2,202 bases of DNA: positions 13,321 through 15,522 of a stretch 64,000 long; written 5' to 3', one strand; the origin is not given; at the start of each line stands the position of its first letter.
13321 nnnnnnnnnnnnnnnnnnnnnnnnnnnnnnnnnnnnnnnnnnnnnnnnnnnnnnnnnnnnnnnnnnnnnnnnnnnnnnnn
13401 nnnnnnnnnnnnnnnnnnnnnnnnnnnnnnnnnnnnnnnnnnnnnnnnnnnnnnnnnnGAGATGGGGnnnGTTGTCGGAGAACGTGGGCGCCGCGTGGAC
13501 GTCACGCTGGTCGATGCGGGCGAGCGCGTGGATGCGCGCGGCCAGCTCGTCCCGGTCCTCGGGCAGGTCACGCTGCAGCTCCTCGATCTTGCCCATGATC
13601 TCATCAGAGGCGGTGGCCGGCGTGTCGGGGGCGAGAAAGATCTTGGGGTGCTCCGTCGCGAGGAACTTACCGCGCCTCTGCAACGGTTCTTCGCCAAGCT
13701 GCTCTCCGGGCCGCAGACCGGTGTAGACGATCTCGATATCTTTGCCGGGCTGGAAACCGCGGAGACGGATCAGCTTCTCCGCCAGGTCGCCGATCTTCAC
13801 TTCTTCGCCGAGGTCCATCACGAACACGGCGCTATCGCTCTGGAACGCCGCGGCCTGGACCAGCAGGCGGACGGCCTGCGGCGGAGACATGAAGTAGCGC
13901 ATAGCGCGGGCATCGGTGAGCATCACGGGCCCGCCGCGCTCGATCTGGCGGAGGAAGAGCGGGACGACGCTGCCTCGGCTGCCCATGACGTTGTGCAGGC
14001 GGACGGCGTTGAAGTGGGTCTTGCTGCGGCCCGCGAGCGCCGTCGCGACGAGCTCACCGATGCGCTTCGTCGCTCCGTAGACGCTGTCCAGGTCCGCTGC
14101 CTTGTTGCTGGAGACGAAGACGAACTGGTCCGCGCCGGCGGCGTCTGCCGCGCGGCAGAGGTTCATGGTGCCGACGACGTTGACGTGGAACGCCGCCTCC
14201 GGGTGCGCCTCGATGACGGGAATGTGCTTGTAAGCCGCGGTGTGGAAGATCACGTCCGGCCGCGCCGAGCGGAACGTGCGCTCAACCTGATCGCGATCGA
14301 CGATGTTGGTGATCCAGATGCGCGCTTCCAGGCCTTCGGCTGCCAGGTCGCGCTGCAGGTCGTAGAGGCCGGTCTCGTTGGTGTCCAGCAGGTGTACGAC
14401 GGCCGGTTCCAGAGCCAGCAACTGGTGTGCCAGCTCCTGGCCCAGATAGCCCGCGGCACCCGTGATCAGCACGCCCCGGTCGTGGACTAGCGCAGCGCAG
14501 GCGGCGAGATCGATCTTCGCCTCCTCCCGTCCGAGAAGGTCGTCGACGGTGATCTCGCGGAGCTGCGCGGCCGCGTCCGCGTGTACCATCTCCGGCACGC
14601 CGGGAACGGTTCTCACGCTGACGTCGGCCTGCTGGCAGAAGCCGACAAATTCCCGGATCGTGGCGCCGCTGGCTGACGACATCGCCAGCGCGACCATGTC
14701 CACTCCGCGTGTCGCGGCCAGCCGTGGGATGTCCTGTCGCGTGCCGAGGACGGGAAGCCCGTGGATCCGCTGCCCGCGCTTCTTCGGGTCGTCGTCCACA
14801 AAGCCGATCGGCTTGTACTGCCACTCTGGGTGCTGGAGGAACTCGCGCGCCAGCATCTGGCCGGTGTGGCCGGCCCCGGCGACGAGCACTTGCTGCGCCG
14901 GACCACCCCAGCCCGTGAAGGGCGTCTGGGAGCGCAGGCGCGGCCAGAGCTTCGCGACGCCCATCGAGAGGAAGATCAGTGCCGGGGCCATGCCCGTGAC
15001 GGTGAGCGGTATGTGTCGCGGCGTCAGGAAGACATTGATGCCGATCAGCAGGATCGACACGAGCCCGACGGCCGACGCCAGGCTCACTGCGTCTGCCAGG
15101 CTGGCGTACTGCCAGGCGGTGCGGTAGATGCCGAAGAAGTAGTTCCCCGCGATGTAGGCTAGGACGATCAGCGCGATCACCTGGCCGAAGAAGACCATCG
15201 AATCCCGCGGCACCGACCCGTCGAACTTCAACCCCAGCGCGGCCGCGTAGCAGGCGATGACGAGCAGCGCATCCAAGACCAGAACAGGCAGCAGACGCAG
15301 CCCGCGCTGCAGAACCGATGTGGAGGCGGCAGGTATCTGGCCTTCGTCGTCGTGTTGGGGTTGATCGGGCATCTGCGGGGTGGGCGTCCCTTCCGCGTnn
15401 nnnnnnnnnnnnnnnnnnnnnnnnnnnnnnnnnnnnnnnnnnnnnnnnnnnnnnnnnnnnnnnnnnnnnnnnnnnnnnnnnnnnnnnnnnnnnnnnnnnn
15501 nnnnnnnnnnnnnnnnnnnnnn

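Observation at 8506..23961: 15.5-kb, 14-gene translationally coupled surface-glycan operon: WbpA/B/E/D/I-like UDP-ManNAc(3NAc)A pathway plus PglF/C/E-like initiating module, without Wzy/Wzz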

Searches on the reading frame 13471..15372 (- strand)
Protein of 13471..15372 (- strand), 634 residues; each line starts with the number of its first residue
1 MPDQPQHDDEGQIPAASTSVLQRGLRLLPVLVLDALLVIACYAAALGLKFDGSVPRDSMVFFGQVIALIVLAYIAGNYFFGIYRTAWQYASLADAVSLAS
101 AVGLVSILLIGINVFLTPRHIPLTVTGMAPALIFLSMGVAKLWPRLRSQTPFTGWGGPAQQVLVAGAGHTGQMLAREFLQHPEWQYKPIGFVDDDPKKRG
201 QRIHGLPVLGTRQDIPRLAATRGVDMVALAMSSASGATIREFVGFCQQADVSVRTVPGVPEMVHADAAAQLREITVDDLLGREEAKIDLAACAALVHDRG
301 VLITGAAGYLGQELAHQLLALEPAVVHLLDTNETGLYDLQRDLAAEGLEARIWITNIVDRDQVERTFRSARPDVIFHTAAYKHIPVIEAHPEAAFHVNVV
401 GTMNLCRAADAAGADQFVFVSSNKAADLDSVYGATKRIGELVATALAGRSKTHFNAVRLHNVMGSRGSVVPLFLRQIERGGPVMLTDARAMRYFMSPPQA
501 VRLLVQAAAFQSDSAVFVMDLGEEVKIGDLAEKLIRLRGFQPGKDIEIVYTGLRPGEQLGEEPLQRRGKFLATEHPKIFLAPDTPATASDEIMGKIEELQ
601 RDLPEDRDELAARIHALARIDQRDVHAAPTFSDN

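Call 7: search_protein_families(library=pfam, proteins=[window:13471-15372:-])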
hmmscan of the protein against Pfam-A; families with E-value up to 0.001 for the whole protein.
window:13471-15372:- (634 aa): 10 families
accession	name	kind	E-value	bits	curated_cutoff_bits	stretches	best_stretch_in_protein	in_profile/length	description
PF02719.21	Polysacc_synt_2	-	1.1e-83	281.2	20.2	1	301-581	1-291/293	Polysaccharide biosynthesis protein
PF01370.27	Epimerase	-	7.9e-29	101.2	20.9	1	301-510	1-227/240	NAD dependent epimerase/dehydratase family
PF16363.11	GDP_Man_Dehyd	-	1.7e-19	70.9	27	1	302-533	1-261/332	GDP-mannose 4,6 dehydratase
PF04321.23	RmlD_sub_bind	-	3.1e-17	63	27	1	301-423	3-102/287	RmlD substrate binding domain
PF13727.12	CoA_binding_3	-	6.4e-15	56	25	1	80-257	3-175/175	CoA-binding domain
PF01073.25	3Beta_HSD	-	4.1e-12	46.2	22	1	302-425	1-119/280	3-beta hydroxysteroid dehydrogenase/isomerase family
PF00106.31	adh_short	-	2.1e-09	37.6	26.6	1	301-452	3-169/195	short chain dehydrogenase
PF07993.18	NAD_binding_4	-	8.2e-09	35.4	20.1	1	303-424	1-138/258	Male sterility protein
PF08659.16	KR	-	1.7e-06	28.5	22.6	1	301-423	3-137/180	KR domain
PF13460.12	NAD_binding_10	-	1.5e-05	25.4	27.2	1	305-427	1-103/184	NAD(P)H-binding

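Call 9: search_protein_families(library=ncbifam, proteins=[window:13471-15372:-], max_evalue=0.00001)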
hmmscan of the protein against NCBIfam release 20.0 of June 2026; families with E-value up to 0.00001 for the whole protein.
window:13471-15372:- (634 aa): 28 families (the best 25 are shown)
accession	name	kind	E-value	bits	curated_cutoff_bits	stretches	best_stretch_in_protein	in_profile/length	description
TIGR03589.1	PseB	equivalog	1.3e-40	139.3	407.75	1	297-584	3-283/324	UDP-N-acetylglucosamine 4,6-dehydratase (inverting)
TIGR04130.1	FnlA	equivalog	3.5e-27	95.2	730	1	297-572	3-273/337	UDP-N-acetylglucosamine 4,6-dehydratase/5-epimerase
TIGR03025.1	EPS_sugtrans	subfamily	9.6e-23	81.1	295.55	1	33-268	2-233/445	exopolysaccharide biosynthesis polyprenyl glycosylphosphotransferase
TIGR03023.1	WcaJ_sugtrans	equivalog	1.9e-20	73.6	410.75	1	33-267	2-237/453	undecaprenyl-phosphate glucose phosphotransferase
TIGR01214.1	rmlD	equivalog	1.5e-17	63.7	224.05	1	301-442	2-134/285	dTDP-4-dehydrorhamnose reductase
TIGR01179.1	galE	equivalog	1.7e-15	56.7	262.3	1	301-436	2-129/332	UDP-glucose 4-epimerase GalE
TIGR04180.1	EDH_00030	hypoth_equivalog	1.9e-12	46.8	475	1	301-537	1-255/297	NAD-dependent 4,6-dehydratase LegB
TIGR02622.1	CDP_4_6_dhtase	equivalog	2.3e-11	43.5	278.45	1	297-427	3-134/352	CDP-glucose 4,6-dehydratase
NF043036.1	ErythonDh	equivalog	8.1e-11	41.7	325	1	301-423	3-126/321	D-erythronate dehydrogenase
TIGR03022.1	WbaP_sugtrans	subfamily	9.8e-11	41.5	403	1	35-259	6-225/456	undecaprenyl-phosphate galactose phosphotransferase WbaP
TIGR03466.1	HpnA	hypoth_equivalog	8.1e-10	38.1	367.65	1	301-425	3-116/327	hopanoid-associated sugar epimerase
NF047837.1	UDPAcbARedWbcJ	equivalog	8.9e-10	38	500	1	372-542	47-219/372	UDP-2-acetamido-2,6-beta-L-arabino-hexul-4-ose reductase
TIGR01181.1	dTDP_gluc_dehyt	equivalog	1.4e-09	37.5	365.1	1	301-436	2-133/321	dTDP-glucose 4,6-dehydratase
TIGR01746.1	Thioester-redct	subfamily_domain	5e-08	32.6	213.35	1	301-428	2-142/371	thioester reductase domain-containing protein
NF007582.0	PRK10217.1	equivalog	8.5e-08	31.7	698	1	299-411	2-114/355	dTDP-glucose 4,6-dehydratase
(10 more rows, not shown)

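Call 15: search_solved_structures(query=window:13471-15372:-, max_evalue=1e-15)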
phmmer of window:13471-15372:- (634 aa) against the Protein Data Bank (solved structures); distinct sequences matched with E-value up to 1e-15: 11.
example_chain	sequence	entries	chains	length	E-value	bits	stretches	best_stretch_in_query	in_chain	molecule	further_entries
5bjy_A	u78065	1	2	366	4.3e-57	197.1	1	272-600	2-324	WlaL protein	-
5bjw_A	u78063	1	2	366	2.1e-56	194.8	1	272-600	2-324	WlaL protein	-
5bju_A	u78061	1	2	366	5.5e-56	193.4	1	272-600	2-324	WlaL protein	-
5bjv_A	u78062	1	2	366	7.5e-56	192.9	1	272-600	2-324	WlaL protein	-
5bjx_A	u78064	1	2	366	1.4e-55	192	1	272-600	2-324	WlaL protein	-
6bwc_A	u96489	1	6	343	9.9e-40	139.7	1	297-583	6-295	Polysaccharide biosynthesis protein CapD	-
2gn4_A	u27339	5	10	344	2.2e-27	98.9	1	296-599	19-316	UDP-GlcNAc C6 dehydratase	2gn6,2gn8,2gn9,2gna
3vvb_A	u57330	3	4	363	3.6e-27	98.2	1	297-567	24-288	CapE | Capsular polysaccharide synthesis enzyme Cap8E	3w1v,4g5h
3vvc_A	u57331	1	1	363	1.3e-26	96.4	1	297-567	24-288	Capsular polysaccharide synthesis enzyme Cap8E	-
4j2o_A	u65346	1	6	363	2.3e-25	92.3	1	293-581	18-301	UDP-N-acetylglucosamine 4,6-dehydratase/5-epimerase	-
3pvz_A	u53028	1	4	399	4.5e-17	64.9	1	294-542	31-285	UDP-N-acetylglucosamine 4,6-dehydratase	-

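Call 20: find_related_loci(query=window:13471-15372:-, collection=genome_contigs, flank=10000)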
Query window:13471-15372:- (634 aa) in genome_contigs; peptide patterns used: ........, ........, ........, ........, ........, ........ (x = any residue, [..] = any of these).
81 stretches matched a pattern; 3 encode a relative of the query (tblastn E <= 1e-3); 3 distinct loci.
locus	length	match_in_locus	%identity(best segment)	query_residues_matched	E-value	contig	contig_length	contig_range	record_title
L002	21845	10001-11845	86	20-634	0e+0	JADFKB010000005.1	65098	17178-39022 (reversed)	MAG: Chloroflexota bacterium isolate B45T1L10 B45T1L10_NODE284, whole genome shotgun sequence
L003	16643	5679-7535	71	5-631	0e+0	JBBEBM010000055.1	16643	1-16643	MAG: Dehalococcoidia bacterium isolate LejiaF_67_20 Lejia_F_4989_length_16643_cov_12, whole genome shotgun sequence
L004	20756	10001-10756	22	301-537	1e-7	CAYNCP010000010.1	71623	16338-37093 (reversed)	MAG TPA_asm: uncultured Ohtaekwangia sp. isolate SRP287453_co1_195 genome assembly, contig: NODE_523_length_71623_cov_6.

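Call 26: search_protein_families(library=pfam, proteins=[L003:7627-8820:+, L003:9146-10354:-, L003:10281-12212:-, L003:12339-13397:-, L003:12408-13100:+, L003:13081-14655:+, L003:14805-16412:+, L003:59-1042:+, L002:151-1011:-, L002:20226-21644:-], max_evalue=0.00001)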
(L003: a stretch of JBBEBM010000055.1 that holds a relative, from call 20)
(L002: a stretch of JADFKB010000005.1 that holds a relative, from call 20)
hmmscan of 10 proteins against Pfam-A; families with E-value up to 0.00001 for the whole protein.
L003:7627-8820:+ (398 aa): 1 family
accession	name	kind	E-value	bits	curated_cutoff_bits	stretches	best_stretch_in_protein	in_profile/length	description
PF10137.14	CAP12-PCTIR_TIR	-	1.8e-20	73.6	24.7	1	217-344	2-116/119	CAP12/Pycsar effector protein, TIR domain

L003:9146-10354:- (403 aa): 1 family
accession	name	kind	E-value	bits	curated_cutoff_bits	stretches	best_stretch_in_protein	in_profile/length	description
PF02350.25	Epimerase_2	-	2.1e-108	362.7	30.6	1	52-399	2-346/347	UDP-N-acetylglucosamine 2-epimerase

L003:10281-12212:- (644 aa): 4 families
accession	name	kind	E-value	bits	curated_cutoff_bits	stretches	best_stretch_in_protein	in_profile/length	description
PF03721.20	UDPG_MGDP_dh_N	-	3.4e-45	154.4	27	1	220-398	2-184/187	UDP-glucose/GDP-mannose dehydrogenase family, NAD binding domain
PF00984.24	UDPG_MGDP_dh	-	1.8e-28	98.9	25.4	1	416-505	1-93/94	UDP-glucose/GDP-mannose dehydrogenase family, central domain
PF03720.21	UDPG_MGDP_dh_C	-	6e-26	91.3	30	1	528-624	1-102/103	UDP-glucose/GDP-mannose dehydrogenase family, UDP binding domain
PF03446.21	NAD_binding_2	-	5.4e-06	26.9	21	0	221-346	2-103/161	NAD binding domain of 6-phosphogluconate dehydrogenase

L003:12339-13397:- (353 aa): 0 families

L003:12408-13100:+ (231 aa): 2 families
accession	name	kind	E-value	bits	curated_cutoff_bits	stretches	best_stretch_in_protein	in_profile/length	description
PF00072.30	Response_reg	-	1.8e-34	118.7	30.2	1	5-114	1-111/111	Response regulator receiver domain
PF00486.34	Trans_reg_C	-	1.8e-27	95.7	26.2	1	148-222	1-77/77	Transcriptional regulatory protein, C terminal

L003:13081-14655:+ (525 aa): 3 families
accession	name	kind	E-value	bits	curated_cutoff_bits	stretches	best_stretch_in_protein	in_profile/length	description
PF02518.31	HATPase_c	-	7.8e-30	104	26.4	1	401-512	1-110/111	Histidine kinase-, DNA gyrase B-, and HSP90-like ATPase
PF00512.31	HisKA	-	6.9e-23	80.9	26.9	1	290-356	2-66/66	His Kinase A (phospho-acceptor) domain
PF00672.30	HAMP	-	6.6e-16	58.8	25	1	233-283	1-51/53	HAMP domain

L003:14805-16412:+ (536 aa): 3 families
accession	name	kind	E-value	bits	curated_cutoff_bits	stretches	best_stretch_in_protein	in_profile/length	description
PF01551.29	Peptidase_M23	-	3.7e-25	88.4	28.7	1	83-170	10-96/96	Peptidase family M23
PF13517.12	FG-GAP_3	-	1.4e-20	74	26.9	2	425-493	1-60/61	FG-GAP-like repeat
PF01839.29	FG-GAP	-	5.3e-13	49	22.1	0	307-321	5-19/37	FG-GAP repeat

L003:59-1042:+ (328 aa): 6 families
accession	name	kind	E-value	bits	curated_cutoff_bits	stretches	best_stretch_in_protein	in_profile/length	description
PF00534.26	Glycos_transf_1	-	1.1e-26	93.8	26.4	1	135-292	13-170/172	Glycosyl transferases group 1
PF13692.12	Glyco_trans_1_4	-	1.1e-24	87.8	27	1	138-280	2-142/142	Glycosyl transferases group 1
PF13477.12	Glyco_trans_4_2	-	4.2e-11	43.6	23.4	1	22-91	65-138/139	Glycosyl transferase 4-like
PF13579.12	Glyco_trans_4_4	-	1.4e-08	35.7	29.7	1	10-113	51-155/158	Glycosyl transferase 4-like domain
PF13439.12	Glyco_transf_4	-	1.5e-07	32.1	28.5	1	15-118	56-167/170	Glycosyltransferase Family 4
PF13524.12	Glyco_trans_1_2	-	2.4e-07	31.2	25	1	162-307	8-141/144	Glycosyl transferase-like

L002:151-1011:- (286 aa): 6 families
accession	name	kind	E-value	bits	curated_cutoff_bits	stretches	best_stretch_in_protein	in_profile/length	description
PF00515.34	TPR_1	-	6.4e-10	38.9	27.8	1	45-75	1-31/34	Tetratricopeptide repeat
PF07719.23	TPR_2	-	1.4e-08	34.6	27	1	45-76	1-32/34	Tetratricopeptide repeat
PF13414.12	TPR_11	-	4.8e-08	33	26.8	0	52-76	1-25/42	TPR repeat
PF13181.12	TPR_8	-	7.8e-07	29.2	25.7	1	45-77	1-33/34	Tetratricopeptide repeat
PF14559.12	TPR_19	-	8.6e-07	29.6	25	1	22-76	2-56/68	Tetratricopeptide repeat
PF13432.12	TPR_16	-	3.9e-06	27.6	32.7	1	24-76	10-62/65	Tetratricopeptide repeat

L002:20226-21644:- (473 aa): 2 families
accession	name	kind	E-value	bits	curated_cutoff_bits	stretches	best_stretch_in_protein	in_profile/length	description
PF13458.12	Peripla_BP_6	-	9.9e-24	85.1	31.7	1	73-417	1-326/343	Periplasmic binding protein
PF01094.35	ANF_receptor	-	6.9e-16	58.7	25.4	1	96-260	4-154/353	Receptor family ligand binding region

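Call 53: search_protein_families(library=ncbifam, proteins=[L003:9146-10354:-, L003:10281-11570:-], max_evalue=1e-8)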
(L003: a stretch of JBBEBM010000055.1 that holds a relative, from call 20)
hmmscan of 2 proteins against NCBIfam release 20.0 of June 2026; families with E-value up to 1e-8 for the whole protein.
L003:9146-10354:- (403 aa): 2 families
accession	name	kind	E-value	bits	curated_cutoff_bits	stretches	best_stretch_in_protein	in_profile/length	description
TIGR00236.1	wecB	equivalog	8.9e-127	423.2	210.15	1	31-401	1-364/366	non-hydrolyzing UDP-N-acetylglucosamine 2-epimerase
TIGR03568.1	NeuC_NnaA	equivalog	6.5e-20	71.3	235.9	1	32-399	2-365/365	UDP-N-acetylglucosamine 2-epimerase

L003:10281-11570:- (430 aa): 7 families
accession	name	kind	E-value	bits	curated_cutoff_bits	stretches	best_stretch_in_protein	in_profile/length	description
TIGR03026.1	NDP-sugDHase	subfamily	1.5e-125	419.2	189.8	1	6-407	2-413/413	nucleotide sugar dehydrogenase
NF040825.1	UDPMaNacDH_Arch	equivalog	2.1e-115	385.9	750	1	7-412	3-404/418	UDP-N-acetyl-D-mannosamine dehydrogenase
NF008286.0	PRK11064.1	equivalog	4.9e-112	374.6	459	1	5-408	4-418/420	UDP-N-acetyl-D-mannosamine dehydrogenase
NF041297.1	UDPGDh_AglM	equivalog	1.2e-63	215.6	670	1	7-411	3-419/429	UDP-glucose 6-dehydrogenase AglM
NF047673.2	TeichurnBiosyTuaD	equivalog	2.6e-48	165.2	700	1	5-427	2-432/439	UDP-glucose 6-dehydrogenase TuaD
NF011729.0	PRK15182.1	equivalog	1.9e-42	145.5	592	1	7-355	9-359/425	Vi polysaccharide biosynthesis UDP-N-acetylglucosamine C-6 dehydrogenase TviB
NF011631.0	PRK15057.1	equivalog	1e-15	57.8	757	1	7-351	3-337/388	UDP-glucose 6-dehydrogenase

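Call 88: find_homologous_proteins(query=window:13471-15372:-, max_evalue=1e-60)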
Query window:13471-15372:- (634 aa): 1910 proteins with E <= 1e-60 among 8000 candidates; the best 120 are listed.
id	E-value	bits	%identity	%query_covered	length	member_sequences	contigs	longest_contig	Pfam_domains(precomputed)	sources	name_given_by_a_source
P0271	0.0e+0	1410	100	100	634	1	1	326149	PF08659.17,PF13727.13,PF04321.24,PF16363.12,PF02719.22,PF01073.26,PF07993.19,PF13460.13,PF00106.32,PF01370.28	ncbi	-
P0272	0.0e+0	1210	86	97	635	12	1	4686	PF08659.17,PF13727.13,PF04321.24,PF16363.12,PF02719.22,PF01073.26,PF07993.19,PF00106.32,PF01370.28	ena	-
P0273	0.0e+0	1091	77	100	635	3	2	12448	PF08659.17,PF13727.13,PF04321.24,PF16363.12,PF02719.22,PF01073.26,PF07993.19,PF00106.32,PF01370.28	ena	-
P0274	0.0e+0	1086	79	96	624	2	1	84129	PF08659.17,PF13727.13,PF04321.24,PF16363.12,PF02719.22,PF01073.26,PF07993.19,PF13460.13,PF00106.32,PF01370.28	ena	-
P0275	0.0e+0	1079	78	97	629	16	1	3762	PF08659.17,PF13727.13,PF04321.24,PF16363.12,PF02719.22,PF01073.26,PF07993.19,PF00106.32,PF01370.28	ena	-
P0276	0.0e+0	1079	76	100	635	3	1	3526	PF08659.17,PF13727.13,PF04321.24,PF16363.12,PF02719.22,PF01073.26,PF00106.32,PF01370.28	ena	-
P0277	0.0e+0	1077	77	98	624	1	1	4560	PF08659.17,PF13727.13,PF04321.24,PF16363.12,PF02719.22,PF01073.26,PF07993.19,PF00106.32,PF01370.28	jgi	jgi:FlaA1/EpsC-like NDP-sugar epimerase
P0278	0.0e+0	1076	80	95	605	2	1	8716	PF08659.17,PF13727.13,PF04321.24,PF16363.12,PF02719.22,PF01073.26,PF07993.19,PF00106.32,PF01370.28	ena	-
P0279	0.0e+0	1076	75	99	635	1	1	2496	PF08659.17,PF13727.13,PF04321.24,PF16363.12,PF02719.22,PF01073.26,PF07993.19,PF00106.32,PF01370.28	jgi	jgi:FlaA1/EpsC-like NDP-sugar epimerase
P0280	0.0e+0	1074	78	94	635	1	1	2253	PF08659.17,PF13727.13,PF04321.24,PF16363.12,PF02719.22,PF01073.26,PF07993.19,PF13460.13,PF00106.32,PF01370.28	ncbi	-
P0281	0.0e+0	1073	76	99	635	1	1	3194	PF08659.17,PF13727.13,PF04321.24,PF16363.12,PF02719.22,PF01073.26,PF07993.19,PF00106.32,PF01370.28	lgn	-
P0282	0.0e+0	1071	75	100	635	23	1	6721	PF08659.17,PF13727.13,PF04321.24,PF16363.12,PF02719.22,PF01073.26,PF07993.19,PF00106.32,PF01370.28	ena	-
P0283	0.0e+0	1070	78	94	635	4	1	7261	PF08659.17,PF13727.13,PF04321.24,PF16363.12,PF02719.22,PF01073.26,PF07993.19,PF13460.13,PF00106.32,PF01370.28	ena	-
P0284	0.0e+0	1068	79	95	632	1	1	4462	PF08659.17,PF13727.13,PF04321.24,PF16363.12,PF02719.22,PF01073.26,PF07993.19,PF00106.32,PF01370.28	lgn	-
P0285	0.0e+0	1060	77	97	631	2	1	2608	PF08659.17,PF13727.13,PF04321.24,PF16363.12,PF02719.22,PF01073.26,PF07993.19,PF13460.13,PF00106.32,PF01370.28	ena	-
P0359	4.7e-225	767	58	95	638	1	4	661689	PF13727.13,PF04321.24,PF16363.12,PF02719.22,PF01073.26,PF07993.19,PF00106.32,PF01370.28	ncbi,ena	-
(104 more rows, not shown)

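Call 90: find_encoding_contigs(protein=P0359, flank=10000, max_places=1)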
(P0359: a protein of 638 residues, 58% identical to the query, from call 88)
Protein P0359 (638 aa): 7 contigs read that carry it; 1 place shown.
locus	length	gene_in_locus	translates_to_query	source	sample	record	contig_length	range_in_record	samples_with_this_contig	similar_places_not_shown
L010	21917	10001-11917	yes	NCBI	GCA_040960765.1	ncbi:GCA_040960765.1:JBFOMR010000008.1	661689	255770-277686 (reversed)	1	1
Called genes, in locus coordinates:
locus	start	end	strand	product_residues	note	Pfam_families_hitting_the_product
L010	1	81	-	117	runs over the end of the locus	-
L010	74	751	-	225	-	PF01066:CDP-OH_P_transf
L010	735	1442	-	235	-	PF00483:NTP_transferase, PF01128:IspD (faint), PF12804:NTP_transf_3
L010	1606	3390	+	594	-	PF13231:PMT_2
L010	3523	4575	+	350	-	PF00963:Cohesin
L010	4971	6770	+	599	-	PF02730:AFOR_N, PF01314:AFOR_C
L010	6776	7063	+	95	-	PF02597:ThiS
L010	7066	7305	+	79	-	PF09189:MoaD_arch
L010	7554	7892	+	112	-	-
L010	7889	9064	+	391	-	PF00155:Aminotran_1_2, PF01041:DegT_DnrJ_EryC1, PF01053:Cys_Met_Meta_PP (weak), PF01212:Beta_elim_lyase (weak)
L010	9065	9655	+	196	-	PF02397:Bac_transf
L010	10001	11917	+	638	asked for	PF13727:CoA_binding_3, PF00106:adh_short (weak), PF01073:3Beta_HSD, PF01370:Epimerase, PF02719:Polysacc_synt_2, PF04321:RmlD_sub_bind, PF07993:NAD_binding_4 (faint), PF16363:GDP_Man_Dehyd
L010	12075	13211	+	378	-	PF02350:Epimerase_2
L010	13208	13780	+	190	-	PF25084:LbH_EIF2B (weak), PF25087:GMPPB_C (weak), PF00132:Hexapep (weak), PF14602:Hexapep_2 (faint), PF00132:Hexapep (weak)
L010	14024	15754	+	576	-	PF00909:Ammonium_transp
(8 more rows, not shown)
